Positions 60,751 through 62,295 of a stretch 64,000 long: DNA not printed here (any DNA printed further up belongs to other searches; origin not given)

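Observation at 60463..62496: Lectin-like secreted protein gene inserted between obg and gatB, flanked by a degenerate about 300-400 bp direct duplication of the obg 3' end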

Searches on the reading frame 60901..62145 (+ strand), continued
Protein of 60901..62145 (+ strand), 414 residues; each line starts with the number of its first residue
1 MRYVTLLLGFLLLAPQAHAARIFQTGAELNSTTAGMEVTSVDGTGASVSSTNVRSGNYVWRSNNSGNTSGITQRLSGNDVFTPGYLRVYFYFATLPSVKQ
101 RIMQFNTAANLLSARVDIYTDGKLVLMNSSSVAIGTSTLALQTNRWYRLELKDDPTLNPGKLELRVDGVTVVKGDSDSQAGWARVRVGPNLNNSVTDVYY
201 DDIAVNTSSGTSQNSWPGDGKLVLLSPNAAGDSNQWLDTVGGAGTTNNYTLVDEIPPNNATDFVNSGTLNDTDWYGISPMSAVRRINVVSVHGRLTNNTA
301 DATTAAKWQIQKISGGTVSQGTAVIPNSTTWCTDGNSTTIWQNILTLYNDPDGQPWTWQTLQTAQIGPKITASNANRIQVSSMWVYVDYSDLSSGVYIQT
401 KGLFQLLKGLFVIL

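Call 43: fold_search(model_id=the predicted structure, library=viral)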
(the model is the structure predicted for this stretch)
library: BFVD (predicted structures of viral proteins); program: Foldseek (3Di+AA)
matches with E <= 10: 1835; with E <= 0.001: 545
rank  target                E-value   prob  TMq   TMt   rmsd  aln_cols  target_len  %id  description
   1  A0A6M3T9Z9            6.2e-23  1.00  0.72  0.57   3.6       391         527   19  Uncharacterized protein [Sphingomonas phage Kharn]
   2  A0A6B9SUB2            8.7e-22  1.00  0.67  0.81   3.6       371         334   20  (no name in the UniProt tables at hand)
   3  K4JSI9                2.9e-21  1.00  0.70  0.79   3.4       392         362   19  (no name in the UniProt tables at hand)
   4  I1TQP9                8.4e-19  1.00  0.66  0.74   4.2       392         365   17  (no name in the UniProt tables at hand)
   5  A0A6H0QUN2            3.3e-18  1.00  0.65  0.79   4.0       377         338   18  (no name in the UniProt tables at hand)
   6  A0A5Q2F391            1.0e-14  1.00  0.65  0.84   3.4       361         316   14  Uncharacterized protein [Serratia phage JS26]
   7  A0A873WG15            1.1e-14  1.00  0.60  0.78   4.3       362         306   15  Uncharacterized protein [Providencia phage Kokobel1]
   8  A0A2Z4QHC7            1.4e-14  1.00  0.60  0.76   4.6       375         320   14  (no name in the UniProt tables at hand)
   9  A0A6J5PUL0            1.6e-14  1.00  0.36  0.31  20.2       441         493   15  Coagulation factor 5/8 C-terminal domain containing protein [uncultured Caudovirales phage]
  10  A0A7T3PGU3            1.0e-13  1.00  0.64  0.74   4.6       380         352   14  Virion structural protein [Achromobacter phage vB_AchrS_AchV4]
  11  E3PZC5                2.6e-13  1.00  0.58  0.71   4.8       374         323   11  Uncharacterized protein [Roseovarius sp. 217 phage 1]
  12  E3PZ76                2.9e-13  1.00  0.34  0.43  11.8       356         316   14  Uncharacterized protein [Roseovarius sp. 217 phage 1]
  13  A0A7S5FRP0            3.7e-13  1.00  0.59  0.74   4.8       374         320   12  (no name in the UniProt tables at hand)
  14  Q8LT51                3.7e-13  1.00  0.58  0.66   5.1       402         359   15  Uncharacterized protein [Vibrio phage VpV262]
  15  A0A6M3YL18            6.0e-13  1.00  0.57  0.65   6.1       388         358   13  Uncharacterized protein [Cronobacter phage JC01]
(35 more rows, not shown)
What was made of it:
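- On Phage protein family phrog_14065, N-terminal module of 'minor tail proteins': A BFVD match is annotated 'virion structural protein' (call 43).
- BFVD full-length structural matches have TM 0.6-0.72 (call 43).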

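Call 51: search_protein_families(library=pfam, proteins=[P0055, P0060, L153:3-2435:+], max_evalue=0.01)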
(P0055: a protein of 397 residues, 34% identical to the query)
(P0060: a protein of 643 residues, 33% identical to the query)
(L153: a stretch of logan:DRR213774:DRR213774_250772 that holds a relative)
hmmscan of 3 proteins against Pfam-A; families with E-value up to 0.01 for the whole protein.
P0055 (397 aa): 2 families
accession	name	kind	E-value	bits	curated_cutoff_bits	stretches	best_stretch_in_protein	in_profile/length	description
PF13385.13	Laminin_G_3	-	1.8e-07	31.9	27.6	1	70-172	25-122/151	Concanavalin A-like lectin/glucanases superfamily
PF21340.4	Polysacc_lyase-like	-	2.5e-06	27.4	27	1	20-157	16-158/209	Cip1-like, core domain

P0060 (643 aa): 2 families
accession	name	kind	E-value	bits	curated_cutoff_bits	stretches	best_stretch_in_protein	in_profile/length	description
PF13385.13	Laminin_G_3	-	7.4e-14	52.6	27.6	1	505-627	2-109/151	Concanavalin A-like lectin/glucanases superfamily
PF21340.4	Polysacc_lyase-like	-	8.3e-07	29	27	1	87-255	14-207/209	Cip1-like, core domain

L153:3-2435:+ (810 aa): 1 family
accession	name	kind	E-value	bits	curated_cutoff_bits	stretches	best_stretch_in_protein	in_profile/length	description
PF13884.11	Peptidase_S74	-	6.1e-08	33.3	22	1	689-743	1-55/58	Chaperone of endosialidase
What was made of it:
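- On Concanavalin A-like lectin / LamG superfamily (Pfam PF13385 Laminin_G_3): Distant family members P0055 and P0060 do reach PF13385, with 31.9 and 52.6 bits against a cut-off of 27.6 (call 51).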

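Call 53: search_dna_similar(query=window:60901-62145:+, collection=phages, mode=protein, max_evalue=0.001, max_rows=25)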
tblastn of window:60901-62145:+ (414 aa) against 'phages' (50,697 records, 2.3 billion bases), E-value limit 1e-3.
Records with a match: 10; places in all: 11; records where one place covers at least 80% of the query: 5.
Best place of each record, by identity: <60% 10.
By first word of the organism name: Streptomyces 5; Tetraselmis 3; Brevundimonas 1; uncultured 1.
By host as written in the record: Streptomyces lividans JI 1326 4; Tetraselmis viridis Rouch (Chlorophyta) 3; Streptomyces mirabilis NRRL B-2400 1; Brevundimonas pondensis LVF1 1; - 1.
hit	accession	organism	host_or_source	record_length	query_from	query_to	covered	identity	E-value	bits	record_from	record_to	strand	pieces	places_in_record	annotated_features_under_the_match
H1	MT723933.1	Streptomyces phage Keanu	Streptomyces lividans JI 1326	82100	20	388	89%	33.2%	7e-33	137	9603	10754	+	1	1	13: hypothetical protein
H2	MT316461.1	Streptomyces phage Galactica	Streptomyces mirabilis NRRL B-2400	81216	20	389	89%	32.6%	6e-38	152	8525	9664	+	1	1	11: minor tail protein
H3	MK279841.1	Streptomyces phage Hiyaa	Streptomyces lividans JI 1326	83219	20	389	89%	32.1%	1e-33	139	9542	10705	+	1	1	13: minor tail protein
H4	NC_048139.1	Streptomyces phage Hiyaa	Streptomyces lividans JI 1326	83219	20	389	89%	32.1%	1e-33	139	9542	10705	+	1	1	13: minor tail protein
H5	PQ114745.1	Streptomyces phage Spocter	Streptomyces lividans JI 1326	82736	20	389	89%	31.8%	3e-31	132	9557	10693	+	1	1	13: hypothetical protein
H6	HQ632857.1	Tetraselmis viridis virus S20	Tetraselmis viridis Rouch (Chlorophyta)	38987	47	366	77%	23.2%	2e-4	50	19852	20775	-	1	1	hypothetical protein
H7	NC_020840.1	Tetraselmis viridis virus S20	Tetraselmis viridis Rouch (Chlorophyta)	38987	47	366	77%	23.2%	2e-4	50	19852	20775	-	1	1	hypothetical protein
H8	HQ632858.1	Tetraselmis viridis virus SI1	Tetraselmis viridis Rouch (Chlorophyta)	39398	47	366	77%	23.2%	2e-4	50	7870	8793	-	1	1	hypothetical protein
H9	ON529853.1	Brevundimonas phage vB_BpoS-Bambus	Brevundimonas pondensis LVF1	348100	116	371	62%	25.5%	3e-5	52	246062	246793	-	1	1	hypothetical protein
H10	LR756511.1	uncultured phage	metagenomic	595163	135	275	34%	32.4%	6e-9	64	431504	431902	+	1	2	record has no annotation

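Call 54: get_annotated_region(hit=H3, flank=6000)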
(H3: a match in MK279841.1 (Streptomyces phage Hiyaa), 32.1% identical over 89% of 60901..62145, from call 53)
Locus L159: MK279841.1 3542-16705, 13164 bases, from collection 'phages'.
description: Streptomyces phage Hiyaa, complete genome.
organism: Streptomyces phage Hiyaa (NCBI taxid 2499072)
taxonomy: Viruses; Duplodnaviria; Heunggongvirae; Uroviricota; Caudoviricetes; Hiyaavirus; Hiyaavirus hiyaa
host: Streptomyces lividans JI 1326; source: soil; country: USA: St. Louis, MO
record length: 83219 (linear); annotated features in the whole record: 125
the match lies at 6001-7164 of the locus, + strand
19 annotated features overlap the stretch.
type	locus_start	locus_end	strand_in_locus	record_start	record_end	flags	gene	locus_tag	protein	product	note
CDS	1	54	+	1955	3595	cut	3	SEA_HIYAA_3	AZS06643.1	portal protein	-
CDS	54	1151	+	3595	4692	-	4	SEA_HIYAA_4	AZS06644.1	minor capsid protein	-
CDS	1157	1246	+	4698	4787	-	5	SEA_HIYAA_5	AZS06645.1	hypothetical protein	-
CDS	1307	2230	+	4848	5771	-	6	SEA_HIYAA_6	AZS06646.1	hypothetical protein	-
CDS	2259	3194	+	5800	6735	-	7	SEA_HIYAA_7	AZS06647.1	major capsid protein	-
CDS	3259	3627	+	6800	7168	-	8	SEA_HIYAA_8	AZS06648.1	hypothetical protein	-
CDS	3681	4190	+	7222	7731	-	9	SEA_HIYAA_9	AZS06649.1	hypothetical protein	-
CDS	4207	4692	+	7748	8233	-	10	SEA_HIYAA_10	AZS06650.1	methyltransferase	-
CDS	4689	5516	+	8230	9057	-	11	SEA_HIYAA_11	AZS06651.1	hypothetical protein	-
CDS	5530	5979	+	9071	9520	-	12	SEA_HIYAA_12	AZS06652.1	hypothetical protein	-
CDS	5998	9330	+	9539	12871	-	13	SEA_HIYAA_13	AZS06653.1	minor tail protein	-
CDS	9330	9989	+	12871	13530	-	14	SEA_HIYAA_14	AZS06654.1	head-to-tail adaptor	-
CDS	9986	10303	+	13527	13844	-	15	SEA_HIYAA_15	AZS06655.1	head-to-tail stopper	-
CDS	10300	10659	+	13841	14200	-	16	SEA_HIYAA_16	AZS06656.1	hypothetical protein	-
CDS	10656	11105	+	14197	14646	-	17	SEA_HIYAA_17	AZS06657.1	hypothetical protein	-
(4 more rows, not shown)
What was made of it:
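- On Phage protein family phrog_14065, N-terminal module of 'minor tail proteins': 32% identity to the N-terminal 390 aa of the 1110-aa gp13 of Streptomyces phage Hiyaa (calls 53, 54).
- Streptomyces phage 'minor tail protein' homologues exist (calls 53, 54).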

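Call 62: find_encoding_contigs(protein=P0004, flank=10000, max_places=1)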
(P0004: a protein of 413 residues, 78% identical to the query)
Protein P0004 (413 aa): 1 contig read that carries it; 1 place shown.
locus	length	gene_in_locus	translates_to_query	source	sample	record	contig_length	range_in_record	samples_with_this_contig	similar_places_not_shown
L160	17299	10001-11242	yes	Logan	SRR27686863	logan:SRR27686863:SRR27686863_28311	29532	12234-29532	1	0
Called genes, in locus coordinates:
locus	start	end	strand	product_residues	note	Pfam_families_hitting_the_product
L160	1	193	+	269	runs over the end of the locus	-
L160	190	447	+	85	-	-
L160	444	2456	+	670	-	-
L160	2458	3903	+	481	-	-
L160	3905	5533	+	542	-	-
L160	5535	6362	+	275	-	-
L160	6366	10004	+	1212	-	PF13884:Peptidase_S74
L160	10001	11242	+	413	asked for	-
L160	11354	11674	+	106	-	-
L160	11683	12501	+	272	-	-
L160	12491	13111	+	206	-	PF01464:SLT (weak)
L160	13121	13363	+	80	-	-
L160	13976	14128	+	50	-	-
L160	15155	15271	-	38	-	-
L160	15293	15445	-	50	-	-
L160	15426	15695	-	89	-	-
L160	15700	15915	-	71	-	-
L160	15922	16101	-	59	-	-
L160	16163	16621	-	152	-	PF15891:Nuc_deoxyri_tr2, PF05014:Nuc_deoxyrib_tr (weak)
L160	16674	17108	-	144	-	PF14528:LAGLIDADG_3 (weak)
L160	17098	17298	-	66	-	?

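Call 63: search_protein_families(library=phrogs, proteins=[L160:444-2456:+, L160:2458-3903:+, L160:3905-5533:+, L160:5535-6362:+, L160:190-447:+, L003:3-2630:+, L003:3956-4261:+, L003:4251-5300:+, L003:5297-5833:+], max_evalue=0.01)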
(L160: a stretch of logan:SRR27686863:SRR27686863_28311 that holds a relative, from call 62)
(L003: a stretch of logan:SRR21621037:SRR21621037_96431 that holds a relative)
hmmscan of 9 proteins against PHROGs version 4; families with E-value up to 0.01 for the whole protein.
L160:444-2456:+ (670 aa): 0 families

L160:2458-3903:+ (481 aa): 0 families

L160:3905-5533:+ (542 aa): 0 families

L160:5535-6362:+ (275 aa): 0 families

L160:190-447:+ (85 aa): 0 families

L003:3-2630:+ (875 aa): 16 families
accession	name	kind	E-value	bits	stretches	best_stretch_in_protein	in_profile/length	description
phrog_5668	-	tail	2.5e-22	79.6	1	683-846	1378-1555/1567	tail fiber protein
phrog_18186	-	tail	5.2e-19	69.3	1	748-848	477-573/582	baseplate wedge subunit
phrog_25848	-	tail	9.2e-14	51.6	1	710-846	466-588/598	tail fiber protein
phrog_8215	-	tail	3.1e-12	46.7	1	59-848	369-995/1000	baseplate wedge initiator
phrog_33119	-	tail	2.4e-10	40.7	1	742-845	534-630/643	long tail fiber protein distal subunit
phrog_19966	-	tail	4.9e-10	39.6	1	757-847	632-722/724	long tail fiber protein distal subunit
phrog_5481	-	tail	2.2e-09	37.4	1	447-846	613-1016/1043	tail fiber protein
phrog_7841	-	unknown function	1.1e-08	35.5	1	757-845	394-484/489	-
phrog_6121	-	head and packaging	3.3e-08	34.4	1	697-827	267-387/392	virion structural protein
phrog_4287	-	DNA, RNA and nucleotide metabolism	3.6e-08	34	1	709-827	277-386/392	DNA ejection protein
phrog_1210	-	other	1.4e-07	30.4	1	757-847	2218-2310/2313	PblB-type receptor binding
phrog_14572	-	tail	1.5e-07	31.8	1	756-844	363-465/484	tail fiber protein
phrog_9942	-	tail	2.2e-07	30.3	1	755-846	925-1038/1178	tail fiber protein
phrog_28992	-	unknown function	2e-06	28.2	1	750-845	241-332/343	-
phrog_20554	-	other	3.6e-06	27.3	1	757-839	386-470/472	hyaluronidase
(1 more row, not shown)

L003:3956-4261:+ (101 aa): 1 family
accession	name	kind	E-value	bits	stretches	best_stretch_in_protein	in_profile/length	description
phrog_1193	-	other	0.00013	22.9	1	27-94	6-64/76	hemolysin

L003:4251-5300:+ (349 aa): 4 families
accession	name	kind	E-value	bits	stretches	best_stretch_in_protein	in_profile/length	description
phrog_1493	-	lysis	2.5e-09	37.8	1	183-329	159-309/394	endolysin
phrog_1224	-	head and packaging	6.3e-08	33.3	1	261-328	3-67/438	endolysin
phrog_2649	-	lysis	1.9e-07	32.2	1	258-331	171-241/261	endolysin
phrog_17214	-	lysis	3.5e-05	24.6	1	255-335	238-322/322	endolysin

L003:5297-5833:+ (178 aa): 0 families

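Call 68: search_protein_families(library=padloc, proteins=[window:60901-62145:+], max_evalue=0.1)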
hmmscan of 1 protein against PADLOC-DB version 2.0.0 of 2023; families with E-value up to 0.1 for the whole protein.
window:60901-62145:+ (414 aa): 0 families
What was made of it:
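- On Receptor-masking superinfection-exclusion proteins (Llp or Cor type): There is no PADLOC match (call 68).
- X has no hit in PADLOC (call 68).
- Tried and rejected: PADLOC defence models: no match (call 68).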

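Call 71: find_homologous_proteins(query=L160:444-2456:+, max_evalue=1e-20)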
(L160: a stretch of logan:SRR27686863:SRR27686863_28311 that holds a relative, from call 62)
Query L160:444-2456:+ (670 aa): 110 proteins with E <= 1e-20 among 8000 candidates.
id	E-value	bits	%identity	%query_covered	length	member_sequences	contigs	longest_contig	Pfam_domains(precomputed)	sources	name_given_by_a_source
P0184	0.0e+0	1503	100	100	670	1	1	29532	-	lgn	-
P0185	3.5e-257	873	58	100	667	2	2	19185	-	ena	-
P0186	3.0e-243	827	55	100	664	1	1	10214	-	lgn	-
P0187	1.4e-224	766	52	100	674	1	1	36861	-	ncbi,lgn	-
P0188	1.9e-209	716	52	95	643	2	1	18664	-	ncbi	-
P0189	6.4e-180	618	45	100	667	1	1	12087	-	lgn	-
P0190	1.1e-179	617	47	100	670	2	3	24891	-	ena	-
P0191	1.3e-179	617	45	100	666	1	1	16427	-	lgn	-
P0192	1.8e-175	603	43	98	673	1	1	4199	-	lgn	-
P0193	7.9e-173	595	45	99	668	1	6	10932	-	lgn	-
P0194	1.0e-171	591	44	100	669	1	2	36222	-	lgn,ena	-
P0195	8.3e-171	588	45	100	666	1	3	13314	-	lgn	-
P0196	4.5e-170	585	44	100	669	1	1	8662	-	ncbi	-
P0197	1.9e-166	574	43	99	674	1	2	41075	-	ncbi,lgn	-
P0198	1.6e-164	567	44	98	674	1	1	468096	-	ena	-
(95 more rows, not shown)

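Call 72: find_encoding_contigs(protein=P0184, flank=10000, max_places=1)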
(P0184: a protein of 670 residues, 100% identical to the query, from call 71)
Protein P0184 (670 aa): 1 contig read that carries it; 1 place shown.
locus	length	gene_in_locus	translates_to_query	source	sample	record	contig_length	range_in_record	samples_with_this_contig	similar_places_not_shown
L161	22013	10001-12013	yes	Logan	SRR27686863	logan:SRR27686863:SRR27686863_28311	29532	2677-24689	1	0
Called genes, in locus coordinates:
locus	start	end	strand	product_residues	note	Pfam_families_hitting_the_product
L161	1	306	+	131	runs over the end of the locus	PF16677:GP3_package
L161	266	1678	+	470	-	PF03237:Terminase_6N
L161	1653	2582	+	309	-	PF00535:Glycos_transf_2 (faint)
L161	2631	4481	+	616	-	-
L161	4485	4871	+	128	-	-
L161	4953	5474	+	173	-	-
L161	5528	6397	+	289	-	-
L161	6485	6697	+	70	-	-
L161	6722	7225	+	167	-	-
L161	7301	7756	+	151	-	-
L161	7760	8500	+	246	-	-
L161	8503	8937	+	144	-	-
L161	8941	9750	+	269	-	-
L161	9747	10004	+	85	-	-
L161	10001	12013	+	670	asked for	-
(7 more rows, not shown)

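Call 73: find_encoding_contigs(protein=P0198, flank=10000, max_places=1)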
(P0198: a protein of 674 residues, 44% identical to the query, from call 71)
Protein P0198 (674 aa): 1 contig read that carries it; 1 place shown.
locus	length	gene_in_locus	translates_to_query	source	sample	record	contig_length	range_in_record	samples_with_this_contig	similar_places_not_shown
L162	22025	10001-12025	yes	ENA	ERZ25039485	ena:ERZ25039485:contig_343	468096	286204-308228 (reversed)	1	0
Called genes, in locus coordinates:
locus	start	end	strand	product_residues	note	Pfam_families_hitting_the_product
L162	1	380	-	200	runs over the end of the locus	PF04471:Mrr_cat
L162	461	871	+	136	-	PF16677:GP3_package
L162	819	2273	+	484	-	PF03237:Terminase_6N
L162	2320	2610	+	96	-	-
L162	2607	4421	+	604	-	-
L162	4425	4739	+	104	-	-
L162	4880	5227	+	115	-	-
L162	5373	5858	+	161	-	-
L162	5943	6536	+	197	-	-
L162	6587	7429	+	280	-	-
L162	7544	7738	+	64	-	-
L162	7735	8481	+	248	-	-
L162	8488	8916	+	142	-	-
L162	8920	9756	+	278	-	-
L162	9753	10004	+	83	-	-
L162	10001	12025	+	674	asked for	-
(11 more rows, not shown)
